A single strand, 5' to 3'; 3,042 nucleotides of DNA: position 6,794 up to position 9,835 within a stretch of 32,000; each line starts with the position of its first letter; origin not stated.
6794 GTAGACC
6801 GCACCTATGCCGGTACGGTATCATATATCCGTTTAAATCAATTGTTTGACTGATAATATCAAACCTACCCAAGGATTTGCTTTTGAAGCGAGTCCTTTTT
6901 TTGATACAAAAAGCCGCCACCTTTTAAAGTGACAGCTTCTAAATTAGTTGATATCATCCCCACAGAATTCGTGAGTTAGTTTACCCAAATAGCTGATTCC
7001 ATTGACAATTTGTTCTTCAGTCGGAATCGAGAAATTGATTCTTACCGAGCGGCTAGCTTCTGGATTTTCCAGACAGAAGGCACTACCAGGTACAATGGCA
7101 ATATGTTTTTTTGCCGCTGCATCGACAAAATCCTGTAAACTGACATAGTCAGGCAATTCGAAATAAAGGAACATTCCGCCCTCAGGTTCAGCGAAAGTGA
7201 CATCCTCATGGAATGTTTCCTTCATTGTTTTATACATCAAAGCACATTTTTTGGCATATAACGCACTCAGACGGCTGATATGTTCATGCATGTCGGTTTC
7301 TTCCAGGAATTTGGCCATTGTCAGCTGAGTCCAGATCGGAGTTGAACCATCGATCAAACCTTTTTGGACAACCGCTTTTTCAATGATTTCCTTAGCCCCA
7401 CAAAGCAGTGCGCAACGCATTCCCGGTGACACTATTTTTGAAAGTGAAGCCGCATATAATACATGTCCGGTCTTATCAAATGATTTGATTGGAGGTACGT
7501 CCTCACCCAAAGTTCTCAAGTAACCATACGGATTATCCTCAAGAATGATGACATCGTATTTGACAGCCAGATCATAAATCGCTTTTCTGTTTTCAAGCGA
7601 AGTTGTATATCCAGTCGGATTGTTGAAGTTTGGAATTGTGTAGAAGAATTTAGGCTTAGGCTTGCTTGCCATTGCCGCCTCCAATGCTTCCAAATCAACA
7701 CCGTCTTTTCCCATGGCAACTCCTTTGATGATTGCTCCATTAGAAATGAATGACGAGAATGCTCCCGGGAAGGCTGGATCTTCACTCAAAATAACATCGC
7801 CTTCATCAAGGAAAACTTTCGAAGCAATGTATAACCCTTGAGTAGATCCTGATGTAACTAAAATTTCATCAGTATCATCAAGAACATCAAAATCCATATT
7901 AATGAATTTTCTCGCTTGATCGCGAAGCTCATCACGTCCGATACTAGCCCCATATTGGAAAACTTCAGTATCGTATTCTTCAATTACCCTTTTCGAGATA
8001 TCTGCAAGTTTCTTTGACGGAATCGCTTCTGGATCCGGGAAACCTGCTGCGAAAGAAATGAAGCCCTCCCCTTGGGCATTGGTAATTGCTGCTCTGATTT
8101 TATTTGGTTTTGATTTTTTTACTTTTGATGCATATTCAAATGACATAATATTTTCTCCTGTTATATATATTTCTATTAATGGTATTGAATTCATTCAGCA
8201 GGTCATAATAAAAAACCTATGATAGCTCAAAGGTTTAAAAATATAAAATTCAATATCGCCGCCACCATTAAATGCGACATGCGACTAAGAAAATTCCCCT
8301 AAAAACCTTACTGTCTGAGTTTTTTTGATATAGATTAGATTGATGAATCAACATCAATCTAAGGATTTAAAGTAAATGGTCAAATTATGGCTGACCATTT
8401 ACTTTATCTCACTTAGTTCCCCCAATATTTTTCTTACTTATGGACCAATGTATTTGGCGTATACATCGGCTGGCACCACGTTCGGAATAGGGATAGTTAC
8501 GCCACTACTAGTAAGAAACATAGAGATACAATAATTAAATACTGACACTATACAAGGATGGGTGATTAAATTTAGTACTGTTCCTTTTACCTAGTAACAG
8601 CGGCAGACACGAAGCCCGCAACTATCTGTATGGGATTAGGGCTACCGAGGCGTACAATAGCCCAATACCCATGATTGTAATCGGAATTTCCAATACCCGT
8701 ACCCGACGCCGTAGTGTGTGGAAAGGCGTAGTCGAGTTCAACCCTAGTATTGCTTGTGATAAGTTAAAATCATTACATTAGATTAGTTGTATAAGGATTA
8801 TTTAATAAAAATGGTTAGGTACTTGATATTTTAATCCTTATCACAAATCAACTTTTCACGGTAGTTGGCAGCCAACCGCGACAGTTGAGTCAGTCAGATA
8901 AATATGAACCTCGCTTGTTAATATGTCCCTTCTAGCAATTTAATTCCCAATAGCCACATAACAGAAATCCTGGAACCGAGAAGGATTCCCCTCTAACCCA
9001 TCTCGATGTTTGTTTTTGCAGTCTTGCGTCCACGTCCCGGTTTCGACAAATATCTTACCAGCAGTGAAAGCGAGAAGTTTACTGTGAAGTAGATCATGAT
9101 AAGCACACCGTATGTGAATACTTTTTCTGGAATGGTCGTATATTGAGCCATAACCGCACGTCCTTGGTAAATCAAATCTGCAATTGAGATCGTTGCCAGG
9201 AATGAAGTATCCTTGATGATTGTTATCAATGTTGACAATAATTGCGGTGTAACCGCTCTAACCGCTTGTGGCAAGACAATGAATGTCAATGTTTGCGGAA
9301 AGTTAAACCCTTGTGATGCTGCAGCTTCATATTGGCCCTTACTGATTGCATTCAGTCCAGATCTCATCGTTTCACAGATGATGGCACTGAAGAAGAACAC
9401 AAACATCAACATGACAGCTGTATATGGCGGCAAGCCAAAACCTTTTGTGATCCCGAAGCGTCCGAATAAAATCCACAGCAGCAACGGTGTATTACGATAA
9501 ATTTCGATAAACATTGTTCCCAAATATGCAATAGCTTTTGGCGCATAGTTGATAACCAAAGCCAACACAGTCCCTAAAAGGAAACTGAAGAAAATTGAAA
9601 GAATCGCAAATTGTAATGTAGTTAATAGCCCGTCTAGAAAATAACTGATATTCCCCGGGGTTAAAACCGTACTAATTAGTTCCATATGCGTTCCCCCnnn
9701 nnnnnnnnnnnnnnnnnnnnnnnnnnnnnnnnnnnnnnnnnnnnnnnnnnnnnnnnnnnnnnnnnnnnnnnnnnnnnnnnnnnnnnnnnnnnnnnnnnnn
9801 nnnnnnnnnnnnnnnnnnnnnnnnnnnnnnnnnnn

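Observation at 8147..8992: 846-nt ORF-poor, locally G+C-rich intergenic region: candidate large structured RNA of unknown class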

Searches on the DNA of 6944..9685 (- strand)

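Call 4: search_rna_families(source=window, start=8050, end=9100, threshold=evalue, max_evalue=10, show_alignments=3)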
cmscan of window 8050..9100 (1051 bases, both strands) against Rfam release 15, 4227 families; matches with E-value up to 10: 6.
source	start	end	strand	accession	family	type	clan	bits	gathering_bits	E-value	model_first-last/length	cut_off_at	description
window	8308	8383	-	RF00536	snoMe28S-Cm3227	Gene; snRNA; snoRNA; CD-box;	-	20.1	43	4.5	1-82/82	no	Small nucleolar RNA Me28S-Cm3227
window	8359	8418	+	RF03601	MIR7993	Gene; miRNA;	-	19.2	100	1.8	1-138/138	no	MIR7993 microRNA precursor family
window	8317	8401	+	RF04180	BTnc231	Gene; sRNA;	-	19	80.4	0.33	1-154/154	no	Bacteroides sRNA BTnc231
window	8323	8377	-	RF04077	mir-1245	Gene; miRNA;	-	16.8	79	8.3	1-69/69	no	mir-1245 microRNA precursor family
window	8366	8408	-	RF04156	MIR2670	Gene; miRNA;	-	16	117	1.4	1-200/200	no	MIR2670 microRNA precursor family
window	8122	8200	-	RF00114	S15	Cis-reg; leader;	CL00121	12.4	39.5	5.8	7-85/117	no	Ribosomal S15 leader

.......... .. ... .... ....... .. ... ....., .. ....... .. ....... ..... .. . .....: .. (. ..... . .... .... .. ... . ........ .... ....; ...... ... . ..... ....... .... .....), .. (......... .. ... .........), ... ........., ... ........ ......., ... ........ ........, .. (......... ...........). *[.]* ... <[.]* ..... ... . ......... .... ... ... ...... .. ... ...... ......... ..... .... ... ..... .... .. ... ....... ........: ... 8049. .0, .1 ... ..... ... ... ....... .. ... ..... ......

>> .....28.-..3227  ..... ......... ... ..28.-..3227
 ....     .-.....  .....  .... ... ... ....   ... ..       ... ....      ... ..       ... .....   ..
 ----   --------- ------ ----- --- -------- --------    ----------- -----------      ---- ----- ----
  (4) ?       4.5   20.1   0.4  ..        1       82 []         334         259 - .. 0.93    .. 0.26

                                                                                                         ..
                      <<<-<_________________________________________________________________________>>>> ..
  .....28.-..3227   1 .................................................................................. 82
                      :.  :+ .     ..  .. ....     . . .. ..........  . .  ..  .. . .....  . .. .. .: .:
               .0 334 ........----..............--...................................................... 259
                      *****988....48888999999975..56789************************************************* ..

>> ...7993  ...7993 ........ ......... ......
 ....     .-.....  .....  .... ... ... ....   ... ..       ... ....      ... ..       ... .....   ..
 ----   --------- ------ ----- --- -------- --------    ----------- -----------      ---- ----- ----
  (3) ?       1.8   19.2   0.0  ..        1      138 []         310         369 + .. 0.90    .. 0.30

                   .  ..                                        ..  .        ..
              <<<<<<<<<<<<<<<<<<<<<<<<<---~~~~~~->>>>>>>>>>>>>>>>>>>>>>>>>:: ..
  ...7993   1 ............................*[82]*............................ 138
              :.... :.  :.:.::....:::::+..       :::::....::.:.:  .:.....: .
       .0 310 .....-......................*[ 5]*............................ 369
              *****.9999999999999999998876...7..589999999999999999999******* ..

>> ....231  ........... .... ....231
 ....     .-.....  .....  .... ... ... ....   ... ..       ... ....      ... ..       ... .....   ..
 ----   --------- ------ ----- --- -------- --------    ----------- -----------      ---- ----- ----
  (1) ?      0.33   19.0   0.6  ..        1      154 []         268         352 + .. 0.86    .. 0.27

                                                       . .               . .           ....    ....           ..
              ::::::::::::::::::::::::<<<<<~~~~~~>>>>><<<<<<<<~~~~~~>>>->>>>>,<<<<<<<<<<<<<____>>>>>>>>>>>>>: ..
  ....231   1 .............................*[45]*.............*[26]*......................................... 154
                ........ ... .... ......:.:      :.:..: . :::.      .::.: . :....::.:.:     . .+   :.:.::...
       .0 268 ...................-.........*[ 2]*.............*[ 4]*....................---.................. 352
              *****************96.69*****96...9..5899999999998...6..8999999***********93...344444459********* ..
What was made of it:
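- On Any Rfam 15 family (including ROOL, GOLLD, OLE, HEARO, raiA, T-box, known riboswitches, RNase P, tmRNA, SRP, 6S and group I/II introns): At E <= 10 only chance snoRNA, miRNA and sRNA hits appear in 8050-9100 (call 4).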

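Call 12: search_dna_similar(query=window:8147-8992:-, collection=plasmids, mode=distant)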
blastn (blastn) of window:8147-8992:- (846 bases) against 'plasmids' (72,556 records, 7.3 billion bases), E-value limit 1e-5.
No match.

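Call 13: search_dna_similar(query=window:8147-8992:-, collection=phages, mode=distant)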
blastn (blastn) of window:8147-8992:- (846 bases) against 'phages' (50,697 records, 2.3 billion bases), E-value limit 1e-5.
No match.
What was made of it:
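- No blastn hit in plasmid or phage collections (calls 12, 13).
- Tried and rejected: The gap has no hit against the plasmid and phage collections (calls 12, 13).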

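Call 76: search_rna_families(source=L003, start=4380, end=5010, threshold=evalue, max_evalue=10)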
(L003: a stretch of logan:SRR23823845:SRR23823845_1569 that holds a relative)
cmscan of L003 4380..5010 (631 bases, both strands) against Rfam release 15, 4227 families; matches with E-value up to 10: 3.
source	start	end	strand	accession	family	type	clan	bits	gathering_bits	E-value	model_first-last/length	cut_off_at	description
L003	4911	4942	-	RF00108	SNORD116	Gene; snRNA; snoRNA; CD-box;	-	17.2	35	4.8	26-57/92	no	Small nucleolar RNA SNORD116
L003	4909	4932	+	RF01354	CRISPR-DR45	Gene; CRISPR;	-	17.1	37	5.3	1-24/24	no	CRISPR RNA direct repeat element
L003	4830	4876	+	RF01890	lincRNA-p21_2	Gene; lncRNA;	-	13.4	70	8.6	1-52/52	no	LincRNA-p21 conserved region 2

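Call 77: search_rna_families(source=L025, start=3660, end=4310, threshold=evalue, max_evalue=10)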
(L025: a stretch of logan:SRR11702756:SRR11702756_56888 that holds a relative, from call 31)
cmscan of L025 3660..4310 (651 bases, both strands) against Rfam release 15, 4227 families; matches with E-value up to 10: 4.
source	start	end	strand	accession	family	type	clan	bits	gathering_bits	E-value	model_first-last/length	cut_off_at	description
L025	3978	4062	-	RF02866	ncS16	Gene; sRNA;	-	22.3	48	0.06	1-83/83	no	Burkholderia sRNA 16 (Bc_KC_sr1)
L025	4149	4244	+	RF03382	mir-635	Gene; miRNA;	-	16.3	100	1.9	1-92/92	no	mir-635 microRNA precursor family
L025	3921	3989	+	RF01767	SAM-III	Cis-reg; riboswitch;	-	14.6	45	3.9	1-82/82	no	SAM-III riboswitch aptamer (SMK box)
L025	3799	3838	-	RF01308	sR58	Gene; snRNA; snoRNA; CD-box;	-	12.2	55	9.8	1-55/55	no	Small nucleolar RNA sR58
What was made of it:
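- On aspC motif (SRC-45-1): No Rfam hit of that name appeared (calls 4, 76, 77), but I cannot confirm the motif is in Rfam 15.
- Closest known: OLE RNA. Different: No Rfam hit to OLE, ROOL, GOLLD, HEARO or raiA, even at E <= 10 (calls 4, 76, 77).
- No intron or IS-associated Rfam family (calls 4, 76, 77).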

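Call 78: search_rna_families(sources=[L002, L003, L030, L025, L004, L006, L026], threshold=gathering)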
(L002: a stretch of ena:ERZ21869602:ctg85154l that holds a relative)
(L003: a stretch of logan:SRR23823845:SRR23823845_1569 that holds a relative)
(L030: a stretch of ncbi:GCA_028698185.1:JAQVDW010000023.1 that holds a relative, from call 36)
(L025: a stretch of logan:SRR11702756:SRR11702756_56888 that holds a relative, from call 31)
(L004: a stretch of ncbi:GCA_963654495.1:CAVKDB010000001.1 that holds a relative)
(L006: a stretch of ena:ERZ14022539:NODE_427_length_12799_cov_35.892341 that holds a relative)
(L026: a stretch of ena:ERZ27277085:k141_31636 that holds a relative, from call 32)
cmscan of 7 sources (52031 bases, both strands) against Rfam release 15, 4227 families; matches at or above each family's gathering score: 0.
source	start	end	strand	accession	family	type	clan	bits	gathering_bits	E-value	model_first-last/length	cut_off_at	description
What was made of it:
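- On Any Rfam 15 family (including ROOL, GOLLD, OLE, HEARO, raiA, T-box, known riboswitches, RNase P, tmRNA, SRP, 6S and group I/II introns): The homologous gaps of L003 and L025 give only chance hits, and seven whole loci give no gathering-level hit (calls 76-78).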

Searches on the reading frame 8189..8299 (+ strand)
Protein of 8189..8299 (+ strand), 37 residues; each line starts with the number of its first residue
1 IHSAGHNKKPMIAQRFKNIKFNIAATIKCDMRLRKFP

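Call 46: search_protein_families(library=pfam, max_evalue=1, proteins=[window:8189-8299:+])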
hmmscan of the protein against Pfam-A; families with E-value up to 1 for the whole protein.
seq(37 aa): 0 families

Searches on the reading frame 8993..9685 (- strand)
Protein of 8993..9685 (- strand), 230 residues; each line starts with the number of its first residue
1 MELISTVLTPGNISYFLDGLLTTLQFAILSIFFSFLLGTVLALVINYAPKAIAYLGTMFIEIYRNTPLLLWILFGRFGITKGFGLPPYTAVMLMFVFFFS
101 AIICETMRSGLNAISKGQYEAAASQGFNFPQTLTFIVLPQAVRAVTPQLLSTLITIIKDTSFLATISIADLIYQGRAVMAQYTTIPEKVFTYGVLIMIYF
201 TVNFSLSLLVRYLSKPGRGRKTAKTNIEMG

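Call 7: search_protein_families(library=pfam, proteins=[window:8993-9685:-])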
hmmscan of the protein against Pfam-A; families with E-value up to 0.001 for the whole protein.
window:8993-9685:- (230 aa): 1 family
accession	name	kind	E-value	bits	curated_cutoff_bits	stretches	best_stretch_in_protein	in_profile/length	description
PF00528.27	BPD_transp_1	-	2.6e-13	50.6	26.4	1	36-215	3-180/184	Binding-protein-dependent transport system inner membrane component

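Call 30: find_homologous_proteins(query=window:8993-9685:-, max_evalue=1e-40)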
Query window:8993-9685:- (230 aa): 28 proteins with E <= 1e-40 among 2049 candidates.
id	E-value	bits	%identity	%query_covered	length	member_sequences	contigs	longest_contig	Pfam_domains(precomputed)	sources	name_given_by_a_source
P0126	3.4e-138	476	98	100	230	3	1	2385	PF00528.28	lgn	-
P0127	2.5e-123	428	87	100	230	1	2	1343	PF00528.28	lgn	-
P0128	1.8e-102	360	69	100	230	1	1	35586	PF00528.28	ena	-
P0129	8.0e-98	344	69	100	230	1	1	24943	PF00528.28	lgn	-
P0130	5.6e-96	338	68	100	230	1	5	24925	PF00528.28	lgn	-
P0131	8.0e-96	338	68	100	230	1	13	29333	PF00528.28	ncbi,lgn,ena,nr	ncbi:MAG: amino acid ABC transporter permease [Erysipelotrichaceae bacterium]|nr:amino acid ABC tran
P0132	1.2e-95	337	68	100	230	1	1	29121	PF00528.28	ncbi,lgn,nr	ncbi:MAG: amino acid ABC transporter permease [Erysipelotrichaceae bacterium]|nr:amino acid ABC tran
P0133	3.7e-84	300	62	94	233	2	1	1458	PF00528.28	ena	-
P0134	9.6e-83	295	61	97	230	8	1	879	PF00528.28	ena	-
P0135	9.3e-81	289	59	98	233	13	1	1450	PF00528.28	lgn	-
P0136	1.0e-78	282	57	98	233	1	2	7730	PF00528.28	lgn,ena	-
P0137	9.8e-78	279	70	78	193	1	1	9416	PF00528.28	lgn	-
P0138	3.0e-76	274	58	92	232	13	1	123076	PF00528.28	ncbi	-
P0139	4.8e-76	273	59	92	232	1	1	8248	PF00528.28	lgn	-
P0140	1.3e-62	229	49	100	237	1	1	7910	PF00528.28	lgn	-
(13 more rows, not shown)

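Call 31: find_encoding_contigs(protein=P0137, flank=3000, max_places=3)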
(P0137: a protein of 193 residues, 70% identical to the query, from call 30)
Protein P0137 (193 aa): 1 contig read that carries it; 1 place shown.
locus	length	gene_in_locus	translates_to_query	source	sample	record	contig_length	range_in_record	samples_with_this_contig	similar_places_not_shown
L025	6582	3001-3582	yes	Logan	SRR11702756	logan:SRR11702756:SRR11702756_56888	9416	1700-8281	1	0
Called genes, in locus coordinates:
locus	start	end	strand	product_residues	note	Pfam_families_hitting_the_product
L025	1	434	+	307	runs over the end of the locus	PF02558:ApbA, PF03807:F420_oxidored (faint), PF08546:ApbA_C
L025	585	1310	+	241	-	PF02463:SMC_N, PF00005:ABC_tran, PF13304:AAA_21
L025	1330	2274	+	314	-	PF00497:SBP_bac_3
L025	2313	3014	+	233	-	PF00528:BPD_transp_1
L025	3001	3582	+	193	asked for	PF00528:BPD_transp_1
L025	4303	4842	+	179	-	PF00155:Aminotran_1_2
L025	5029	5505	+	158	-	-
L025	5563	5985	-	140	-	-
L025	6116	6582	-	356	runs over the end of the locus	PF00155:Aminotran_1_2, PF00266:Aminotran_5 (weak), PF01041:DegT_DnrJ_EryC1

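Call 32: find_encoding_contigs(protein=P0136, flank=3000, max_places=3)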
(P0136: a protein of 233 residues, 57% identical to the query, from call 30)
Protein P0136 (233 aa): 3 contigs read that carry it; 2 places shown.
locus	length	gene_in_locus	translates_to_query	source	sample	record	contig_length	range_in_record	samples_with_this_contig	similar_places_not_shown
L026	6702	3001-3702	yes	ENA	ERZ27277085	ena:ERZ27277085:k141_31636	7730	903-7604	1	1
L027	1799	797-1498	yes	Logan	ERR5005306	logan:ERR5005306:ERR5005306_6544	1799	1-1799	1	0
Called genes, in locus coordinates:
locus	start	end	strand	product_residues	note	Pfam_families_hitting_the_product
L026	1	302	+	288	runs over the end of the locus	PF01116:F_bP_aldolase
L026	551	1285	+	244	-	PF02463:SMC_N, PF00005:ABC_tran, PF13304:AAA_21 (weak)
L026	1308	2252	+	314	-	PF00497:SBP_bac_3, PF10613:Lig_chan-Glu_bd (faint)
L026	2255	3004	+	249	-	PF00528:BPD_transp_1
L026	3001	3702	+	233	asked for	PF00528:BPD_transp_1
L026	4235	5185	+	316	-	PF00497:SBP_bac_3, PF10613:Lig_chan-Glu_bd (weak)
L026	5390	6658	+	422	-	PF00275:EPSP_synthase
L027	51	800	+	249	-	PF00528:BPD_transp_1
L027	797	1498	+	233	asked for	PF00528:BPD_transp_1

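Call 33: find_encoding_contigs(protein=P0127, flank=3000, max_places=3)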
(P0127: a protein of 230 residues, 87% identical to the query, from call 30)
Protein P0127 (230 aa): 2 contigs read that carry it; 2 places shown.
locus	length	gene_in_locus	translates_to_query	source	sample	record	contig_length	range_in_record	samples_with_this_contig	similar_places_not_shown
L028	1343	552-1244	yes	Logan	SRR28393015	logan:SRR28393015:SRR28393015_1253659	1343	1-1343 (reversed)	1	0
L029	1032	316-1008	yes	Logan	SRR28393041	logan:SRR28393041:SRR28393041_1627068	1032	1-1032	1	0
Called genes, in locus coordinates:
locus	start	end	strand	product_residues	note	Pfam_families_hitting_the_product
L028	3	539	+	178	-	?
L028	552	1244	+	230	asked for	PF00528:BPD_transp_1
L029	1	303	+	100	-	?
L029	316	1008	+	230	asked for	PF00528:BPD_transp_1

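Call 36: find_encoding_contigs(protein=P0131, flank=2500, max_places=10)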
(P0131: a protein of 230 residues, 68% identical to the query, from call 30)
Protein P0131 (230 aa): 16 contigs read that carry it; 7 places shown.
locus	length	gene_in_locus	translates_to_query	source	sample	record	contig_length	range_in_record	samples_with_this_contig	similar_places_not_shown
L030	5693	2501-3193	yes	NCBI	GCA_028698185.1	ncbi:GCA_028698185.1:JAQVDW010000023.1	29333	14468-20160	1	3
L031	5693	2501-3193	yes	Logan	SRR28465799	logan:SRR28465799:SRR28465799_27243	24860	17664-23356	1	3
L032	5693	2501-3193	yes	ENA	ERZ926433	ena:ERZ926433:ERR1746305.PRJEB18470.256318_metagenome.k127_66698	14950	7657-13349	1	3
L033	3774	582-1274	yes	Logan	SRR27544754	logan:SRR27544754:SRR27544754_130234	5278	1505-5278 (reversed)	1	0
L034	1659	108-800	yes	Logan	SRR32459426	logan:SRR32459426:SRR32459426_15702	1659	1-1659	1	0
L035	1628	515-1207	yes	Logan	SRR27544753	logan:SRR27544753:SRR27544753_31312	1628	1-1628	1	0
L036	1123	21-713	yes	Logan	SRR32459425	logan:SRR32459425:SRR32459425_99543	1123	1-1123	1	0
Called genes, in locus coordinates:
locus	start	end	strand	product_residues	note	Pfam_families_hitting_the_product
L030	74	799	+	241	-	PF00005:ABC_tran, PF02463:SMC_N, PF13304:AAA_21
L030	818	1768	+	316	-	PF00497:SBP_bac_3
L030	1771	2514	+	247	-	PF00528:BPD_transp_1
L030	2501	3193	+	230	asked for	PF00528:BPD_transp_1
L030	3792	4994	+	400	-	PF00155:Aminotran_1_2, PF12897:Asp_aminotransf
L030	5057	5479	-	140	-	-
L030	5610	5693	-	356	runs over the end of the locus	PF00155:Aminotran_1_2, PF00266:Aminotran_5, PF01041:DegT_DnrJ_EryC1 (weak)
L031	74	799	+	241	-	PF00005:ABC_tran, PF02463:SMC_N, PF13304:AAA_21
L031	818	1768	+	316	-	PF00497:SBP_bac_3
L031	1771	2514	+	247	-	PF00528:BPD_transp_1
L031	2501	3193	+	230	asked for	PF00528:BPD_transp_1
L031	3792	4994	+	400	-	PF00155:Aminotran_1_2, PF12897:Asp_aminotransf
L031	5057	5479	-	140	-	-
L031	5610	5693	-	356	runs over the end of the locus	PF00155:Aminotran_1_2, PF00266:Aminotran_5, PF01041:DegT_DnrJ_EryC1 (weak)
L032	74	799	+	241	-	PF00005:ABC_tran, PF02463:SMC_N, PF13304:AAA_21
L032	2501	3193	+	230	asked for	PF00528:BPD_transp_1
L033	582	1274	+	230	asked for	PF00528:BPD_transp_1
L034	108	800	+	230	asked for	PF00528:BPD_transp_1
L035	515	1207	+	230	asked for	PF00528:BPD_transp_1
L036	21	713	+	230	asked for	PF00528:BPD_transp_1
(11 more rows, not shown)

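Call 37: find_encoding_contigs(protein=P0132, flank=2500, max_places=4)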
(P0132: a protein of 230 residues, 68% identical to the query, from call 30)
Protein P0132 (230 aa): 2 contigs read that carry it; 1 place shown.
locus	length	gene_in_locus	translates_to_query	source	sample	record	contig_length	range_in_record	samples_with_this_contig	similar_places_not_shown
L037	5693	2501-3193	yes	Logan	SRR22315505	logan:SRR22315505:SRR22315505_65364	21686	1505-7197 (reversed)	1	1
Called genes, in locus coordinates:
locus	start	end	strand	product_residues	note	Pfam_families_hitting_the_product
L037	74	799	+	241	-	PF00005:ABC_tran, PF02463:SMC_N, PF13304:AAA_21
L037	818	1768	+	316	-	PF00497:SBP_bac_3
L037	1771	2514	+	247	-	PF00528:BPD_transp_1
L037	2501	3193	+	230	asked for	PF00528:BPD_transp_1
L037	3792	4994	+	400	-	PF00155:Aminotran_1_2, PF12897:Asp_aminotransf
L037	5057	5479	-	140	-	-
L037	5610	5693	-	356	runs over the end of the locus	PF00155:Aminotran_1_2, PF00266:Aminotran_5, PF01041:DegT_DnrJ_EryC1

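Call 39: find_encoding_contigs(protein=P0133, flank=3000, max_places=6)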
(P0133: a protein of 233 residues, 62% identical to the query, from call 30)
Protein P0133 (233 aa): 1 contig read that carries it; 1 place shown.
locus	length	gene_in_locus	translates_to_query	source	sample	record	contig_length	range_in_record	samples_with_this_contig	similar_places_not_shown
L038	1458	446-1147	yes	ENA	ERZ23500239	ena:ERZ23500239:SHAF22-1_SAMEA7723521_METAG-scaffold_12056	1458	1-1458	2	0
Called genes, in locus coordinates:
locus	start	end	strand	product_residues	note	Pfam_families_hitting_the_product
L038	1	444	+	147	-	?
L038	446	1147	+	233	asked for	PF00528:BPD_transp_1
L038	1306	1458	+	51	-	?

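Call 59: search_protein_families(library=ncbifam, proteins=[window:8993-9685:-], max_evalue=0.00001)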
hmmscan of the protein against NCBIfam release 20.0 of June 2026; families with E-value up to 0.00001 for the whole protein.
window:8993-9685:- (230 aa): 12 families
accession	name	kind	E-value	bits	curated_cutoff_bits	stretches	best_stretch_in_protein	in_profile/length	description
NF011680.0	PRK15100.1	equivalog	2.6e-31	109.2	300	1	12-213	11-210/222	cystine ABC transporter permease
NF011687.0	PRK15107.1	equivalog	7.8e-28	97.9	318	1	12-215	12-221/224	glutamate/aspartate ABC transporter permease GltK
TIGR03004.1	ectoine_ehuC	equivalog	3.9e-25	89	196.95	1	13-216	4-205/214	ectoine/hydroxyectoine ABC transporter permease subunit EhuC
NF007028.0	PRK09494.1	equivalog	3.9e-23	82.4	303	1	12-215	11-214/219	glutamine ABC transporter permease GlnP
TIGR03003.1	ectoine_ehuD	equivalog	2.5e-22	79.9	205.2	1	16-199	13-197/212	ectoine/hydroxyectoine ABC transporter permease subunit EhuD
NF008337.0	PRK11123.1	equivalog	6.6e-18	65.1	277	1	85-206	101-219/238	arginine ABC transporter permease ArtQ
TIGR01726.1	HEQRo_perm_3TM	subfamily_domain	9.3e-15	55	42.2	1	14-109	3-99/99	ABC transporter permease subunit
NF008336.0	PRK11122.1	equivalog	6.4e-14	52.1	248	1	14-215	6-213/222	arginine ABC transporter permease ArtM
NF011651.0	PRK15069.1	subfamily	1.9e-09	37.2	306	1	15-212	18-223/237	histidine ABC transporter permease HisM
TIGR01097.1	PhnE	equivalog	2.8e-09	36.8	216.7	1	13-148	51-187/252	phosphonate ABC transporter, permease protein PhnE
NF011714.0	PRK15135.1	subfamily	5e-09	36.3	319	1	15-206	8-211/228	histidine ABC transporter permease HisQ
NF040733.1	ABC_perm_U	equivalog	4.6e-07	29.6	295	1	15-145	53-177/251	ABC transporter permease subunit SaoP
